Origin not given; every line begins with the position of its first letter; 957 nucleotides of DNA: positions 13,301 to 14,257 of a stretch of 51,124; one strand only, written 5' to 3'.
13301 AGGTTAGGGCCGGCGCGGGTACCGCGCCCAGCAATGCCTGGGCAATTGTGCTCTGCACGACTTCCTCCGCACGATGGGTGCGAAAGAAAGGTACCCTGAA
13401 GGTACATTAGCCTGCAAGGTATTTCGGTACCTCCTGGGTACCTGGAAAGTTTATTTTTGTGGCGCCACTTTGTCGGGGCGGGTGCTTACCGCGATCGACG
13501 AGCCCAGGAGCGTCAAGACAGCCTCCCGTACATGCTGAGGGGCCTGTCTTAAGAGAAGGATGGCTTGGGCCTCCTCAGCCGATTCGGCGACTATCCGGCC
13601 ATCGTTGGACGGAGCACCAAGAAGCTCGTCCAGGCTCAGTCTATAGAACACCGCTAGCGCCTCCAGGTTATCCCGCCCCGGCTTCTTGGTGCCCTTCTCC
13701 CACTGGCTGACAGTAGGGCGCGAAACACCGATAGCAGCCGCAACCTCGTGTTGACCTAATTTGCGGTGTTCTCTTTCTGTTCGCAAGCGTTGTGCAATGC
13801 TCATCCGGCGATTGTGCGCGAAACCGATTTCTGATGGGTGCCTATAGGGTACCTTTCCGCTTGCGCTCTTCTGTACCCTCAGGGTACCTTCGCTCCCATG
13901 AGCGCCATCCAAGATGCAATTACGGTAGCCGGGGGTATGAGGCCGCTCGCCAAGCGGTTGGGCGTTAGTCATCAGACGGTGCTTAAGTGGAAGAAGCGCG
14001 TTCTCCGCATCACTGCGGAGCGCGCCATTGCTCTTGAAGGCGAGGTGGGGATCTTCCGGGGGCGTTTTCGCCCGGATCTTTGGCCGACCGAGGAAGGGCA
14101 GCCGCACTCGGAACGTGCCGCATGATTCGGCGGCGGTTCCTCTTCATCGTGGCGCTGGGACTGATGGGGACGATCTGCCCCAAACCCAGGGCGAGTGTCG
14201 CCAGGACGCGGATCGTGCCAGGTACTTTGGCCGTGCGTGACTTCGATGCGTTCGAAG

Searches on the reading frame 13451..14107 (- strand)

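Call 34: search_protein_families(library=pfam, proteins=[window:13451-14107:-], max_evalue=0.01)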
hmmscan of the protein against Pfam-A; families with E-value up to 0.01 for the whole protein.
window:13451-14107:- (218 aa): 8 families
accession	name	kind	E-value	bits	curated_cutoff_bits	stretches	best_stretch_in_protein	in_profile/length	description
PF01381.28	HTH_3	-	8.8e-14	51.7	23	1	108-162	1-55/55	Helix-turn-helix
PF13560.12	HTH_31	-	1e-12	48.6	27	1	104-162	2-61/64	Helix-turn-helix domain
PF12844.13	HTH_19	-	9.5e-08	32.3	30.2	1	106-163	2-59/64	Helix-turn-helix domain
PF13443.12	HTH_26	-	5.7e-05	23.7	22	1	108-164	2-59/63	Cro/C1-type HTH DNA-binding domain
PF13744.12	HTH_37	-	0.00036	20.7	27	1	101-139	16-54/80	Helix-turn-helix domain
PF13384.12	HTH_23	-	0.00059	20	24.6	1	101-140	7-41/50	Homeodomain-like domain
PF14549.12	P22_Cro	-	0.0049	17.1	30.2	0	118-137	11-30/60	DNA-binding transcriptional regulator Cro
PF15943.11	YdaS_toxin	-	0.0064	16.7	30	0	118-139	10-31/65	Bacterial toxin YdaS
